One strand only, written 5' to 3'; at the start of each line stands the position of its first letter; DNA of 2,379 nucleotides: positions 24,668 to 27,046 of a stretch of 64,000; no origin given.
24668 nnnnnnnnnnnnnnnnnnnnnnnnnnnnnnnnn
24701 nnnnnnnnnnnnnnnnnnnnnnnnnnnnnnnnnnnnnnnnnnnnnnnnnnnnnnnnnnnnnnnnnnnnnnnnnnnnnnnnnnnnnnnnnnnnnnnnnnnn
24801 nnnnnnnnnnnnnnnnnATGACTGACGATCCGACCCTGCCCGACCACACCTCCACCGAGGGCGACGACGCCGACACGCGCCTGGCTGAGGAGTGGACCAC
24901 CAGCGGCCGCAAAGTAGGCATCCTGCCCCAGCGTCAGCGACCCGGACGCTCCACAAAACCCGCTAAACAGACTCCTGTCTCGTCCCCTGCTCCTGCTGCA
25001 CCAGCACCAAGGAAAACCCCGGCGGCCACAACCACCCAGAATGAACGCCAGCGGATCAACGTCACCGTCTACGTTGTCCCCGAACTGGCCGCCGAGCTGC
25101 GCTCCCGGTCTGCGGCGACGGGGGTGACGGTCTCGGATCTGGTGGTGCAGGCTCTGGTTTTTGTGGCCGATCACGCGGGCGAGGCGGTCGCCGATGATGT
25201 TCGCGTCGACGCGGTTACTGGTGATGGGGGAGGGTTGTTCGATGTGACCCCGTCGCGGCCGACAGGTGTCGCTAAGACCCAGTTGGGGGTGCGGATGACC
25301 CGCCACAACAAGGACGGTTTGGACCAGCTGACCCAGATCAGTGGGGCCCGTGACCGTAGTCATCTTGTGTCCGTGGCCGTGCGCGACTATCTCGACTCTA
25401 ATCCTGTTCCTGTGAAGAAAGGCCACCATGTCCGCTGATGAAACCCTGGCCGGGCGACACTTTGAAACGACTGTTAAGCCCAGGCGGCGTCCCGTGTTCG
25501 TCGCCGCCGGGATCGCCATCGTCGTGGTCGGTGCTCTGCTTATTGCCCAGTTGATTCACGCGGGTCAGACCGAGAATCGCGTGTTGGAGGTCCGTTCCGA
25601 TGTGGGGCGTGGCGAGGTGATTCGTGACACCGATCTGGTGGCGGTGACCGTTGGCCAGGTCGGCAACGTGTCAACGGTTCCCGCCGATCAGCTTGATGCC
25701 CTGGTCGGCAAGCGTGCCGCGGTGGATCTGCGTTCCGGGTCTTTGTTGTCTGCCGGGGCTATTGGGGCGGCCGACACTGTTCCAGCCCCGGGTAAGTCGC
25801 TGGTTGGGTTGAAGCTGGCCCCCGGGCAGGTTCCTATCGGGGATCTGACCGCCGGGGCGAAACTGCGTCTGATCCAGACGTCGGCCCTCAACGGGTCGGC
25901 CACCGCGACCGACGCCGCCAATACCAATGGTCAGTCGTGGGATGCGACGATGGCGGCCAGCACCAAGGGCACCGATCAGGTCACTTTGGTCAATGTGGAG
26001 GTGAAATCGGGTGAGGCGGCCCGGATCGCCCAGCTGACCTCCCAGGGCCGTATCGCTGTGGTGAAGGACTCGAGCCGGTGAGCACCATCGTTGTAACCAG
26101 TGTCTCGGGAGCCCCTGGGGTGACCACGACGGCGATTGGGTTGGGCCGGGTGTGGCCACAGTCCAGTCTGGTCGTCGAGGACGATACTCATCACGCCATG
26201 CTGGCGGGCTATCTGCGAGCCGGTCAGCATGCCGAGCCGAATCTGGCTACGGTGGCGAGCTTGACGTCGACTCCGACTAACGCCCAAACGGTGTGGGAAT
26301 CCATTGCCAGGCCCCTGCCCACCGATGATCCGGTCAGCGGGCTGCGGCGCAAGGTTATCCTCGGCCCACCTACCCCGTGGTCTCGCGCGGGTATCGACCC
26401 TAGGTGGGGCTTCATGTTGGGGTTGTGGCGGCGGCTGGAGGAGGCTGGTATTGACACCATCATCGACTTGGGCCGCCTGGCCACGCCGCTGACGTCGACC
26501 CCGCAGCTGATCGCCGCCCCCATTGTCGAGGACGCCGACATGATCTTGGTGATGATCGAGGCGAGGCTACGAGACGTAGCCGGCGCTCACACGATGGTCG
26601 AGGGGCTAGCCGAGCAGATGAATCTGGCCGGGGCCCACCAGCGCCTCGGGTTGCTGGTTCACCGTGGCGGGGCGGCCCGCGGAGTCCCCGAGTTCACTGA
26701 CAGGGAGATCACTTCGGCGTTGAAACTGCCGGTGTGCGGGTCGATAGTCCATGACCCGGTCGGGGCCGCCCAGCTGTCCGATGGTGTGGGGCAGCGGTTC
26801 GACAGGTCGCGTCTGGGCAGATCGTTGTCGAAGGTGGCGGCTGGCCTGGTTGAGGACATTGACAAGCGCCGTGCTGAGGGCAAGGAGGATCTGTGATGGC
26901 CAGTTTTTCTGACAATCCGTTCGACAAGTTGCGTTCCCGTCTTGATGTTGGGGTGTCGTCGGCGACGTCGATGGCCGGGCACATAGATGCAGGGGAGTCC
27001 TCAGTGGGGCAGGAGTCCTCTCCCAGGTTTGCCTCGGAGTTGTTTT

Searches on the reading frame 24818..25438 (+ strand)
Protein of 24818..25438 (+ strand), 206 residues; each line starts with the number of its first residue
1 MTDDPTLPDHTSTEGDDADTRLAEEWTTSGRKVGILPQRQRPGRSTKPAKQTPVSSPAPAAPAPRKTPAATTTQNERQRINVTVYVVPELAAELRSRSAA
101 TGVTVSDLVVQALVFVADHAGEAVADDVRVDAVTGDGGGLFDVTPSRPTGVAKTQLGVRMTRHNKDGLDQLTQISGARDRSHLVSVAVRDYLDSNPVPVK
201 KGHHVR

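Call 15: search_protein_families(library=pfam, proteins=[window:24818-25438:+], max_evalue=1)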
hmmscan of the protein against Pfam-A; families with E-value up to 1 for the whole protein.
window:24818-25438:+ (206 aa): 4 families
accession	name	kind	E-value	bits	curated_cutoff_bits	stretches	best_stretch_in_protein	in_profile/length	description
PF12651.13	RHH_3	-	0.00015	22.1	21.6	1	79-113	2-36/44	Ribbon-helix-helix domain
PF01402.27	RHH_1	-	0.00064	20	20.5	1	82-112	2-32/39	Ribbon-helix-helix protein, copG family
PF11965.13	DUF3479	-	0.045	14.3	27.4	1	69-129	18-78/159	Domain of unknown function (DUF3479)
PF21983.2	NikA-like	-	0.054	14.1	27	1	78-112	3-37/72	Mobilization protein NikA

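Call 16: search_protein_families(library=ncbifam, proteins=[window:24818-25438:+], max_evalue=1)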
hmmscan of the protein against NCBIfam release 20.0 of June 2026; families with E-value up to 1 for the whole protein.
window:24818-25438:+ (206 aa): 2 families
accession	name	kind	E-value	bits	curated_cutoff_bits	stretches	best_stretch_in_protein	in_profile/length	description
NF052617.1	slr0373_blue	equivalog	0.0028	17.6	100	1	80-120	4-44/113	slr0373 family blue light stress response protein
NF010451.0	PRK13877.1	equivalog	0.043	14.2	134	1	72-141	6-78/124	conjugal transfer transcriptional regulator TraJ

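Call 53: search_solved_structures(query=window:24818-25438:+, max_evalue=10)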
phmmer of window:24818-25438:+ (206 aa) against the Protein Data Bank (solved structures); distinct sequences matched with E-value up to 10: 4.
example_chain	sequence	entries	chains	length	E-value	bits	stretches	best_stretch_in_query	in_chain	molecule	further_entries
9ynu_F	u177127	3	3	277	0.92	12.6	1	27-133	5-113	Putative transcription initiation factor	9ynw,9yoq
4q2r_A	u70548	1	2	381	1.4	12.1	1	85-112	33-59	Creatine kinase B-type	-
1g0w_A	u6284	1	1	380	1.4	12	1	85-112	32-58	CREATINE KINASE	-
3vc1_A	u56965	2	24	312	1.6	11.9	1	114-141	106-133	Geranyl diphosphate 2-C-methyltransferase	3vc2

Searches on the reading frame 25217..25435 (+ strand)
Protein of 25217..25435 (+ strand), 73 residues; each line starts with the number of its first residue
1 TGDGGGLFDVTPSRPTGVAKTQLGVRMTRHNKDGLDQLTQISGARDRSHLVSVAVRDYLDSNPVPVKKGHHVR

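Call 52: search_protein_families(library=pfam, proteins=[window:25217-25435:+], max_evalue=10)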
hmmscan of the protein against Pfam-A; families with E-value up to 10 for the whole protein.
seq(73 aa): 1 family
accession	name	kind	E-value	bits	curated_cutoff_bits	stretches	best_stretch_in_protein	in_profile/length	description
PF23924.1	DUF7263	-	0.066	13.3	27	1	9-67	148-206/222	Family of unknown function (DUF7263)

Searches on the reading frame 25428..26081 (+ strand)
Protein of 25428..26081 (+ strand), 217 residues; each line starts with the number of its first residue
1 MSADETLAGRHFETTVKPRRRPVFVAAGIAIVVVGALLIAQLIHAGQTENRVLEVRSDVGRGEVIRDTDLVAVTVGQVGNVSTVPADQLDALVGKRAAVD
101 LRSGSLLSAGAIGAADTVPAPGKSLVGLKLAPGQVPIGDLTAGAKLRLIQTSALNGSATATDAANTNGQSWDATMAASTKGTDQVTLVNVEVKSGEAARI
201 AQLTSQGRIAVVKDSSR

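Call 15: search_protein_families(library=pfam, proteins=[window:25428-26081:+], max_evalue=1)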
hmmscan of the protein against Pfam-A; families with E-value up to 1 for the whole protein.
window:25428-26081:+ (217 aa): 2 families
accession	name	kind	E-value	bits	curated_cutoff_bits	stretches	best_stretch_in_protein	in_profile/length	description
PF08666.17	SAF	-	5e-06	27.4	21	1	51-109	2-59/63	SAF domain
PF24282.1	DUF7470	-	0.044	14.1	27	1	23-41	28-46/58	Family of unknown function (DUF7470)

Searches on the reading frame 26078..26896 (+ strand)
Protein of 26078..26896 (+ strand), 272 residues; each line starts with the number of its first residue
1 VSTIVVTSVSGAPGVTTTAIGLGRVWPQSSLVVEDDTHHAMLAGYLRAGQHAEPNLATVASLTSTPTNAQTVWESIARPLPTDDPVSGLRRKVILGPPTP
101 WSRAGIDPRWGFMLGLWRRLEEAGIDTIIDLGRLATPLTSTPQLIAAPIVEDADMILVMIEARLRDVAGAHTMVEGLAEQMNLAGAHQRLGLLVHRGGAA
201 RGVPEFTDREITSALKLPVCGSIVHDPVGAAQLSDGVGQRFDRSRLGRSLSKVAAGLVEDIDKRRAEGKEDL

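Call 15: search_protein_families(library=pfam, proteins=[window:26078-26896:+], max_evalue=1)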
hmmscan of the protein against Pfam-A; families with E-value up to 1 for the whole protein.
window:26078-26896:+ (272 aa): 0 families

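Call 82: search_solved_structures(query=window:26078-26896:+, max_evalue=1)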
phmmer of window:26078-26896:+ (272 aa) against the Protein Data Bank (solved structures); distinct sequences matched with E-value up to 1: 3.
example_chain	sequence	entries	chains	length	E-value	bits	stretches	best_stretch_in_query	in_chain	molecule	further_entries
6non_A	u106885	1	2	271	0.0028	20.2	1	1-88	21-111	Cobyrinic acid ac-diamide synthase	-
6noo_A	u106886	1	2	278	0.003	20.1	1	1-88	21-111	Maintenance of carboxysome positioning A protein, MCDA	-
6nop_B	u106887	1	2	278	0.0035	19.9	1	1-88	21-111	Cobyrinic acid ac-diamide synthase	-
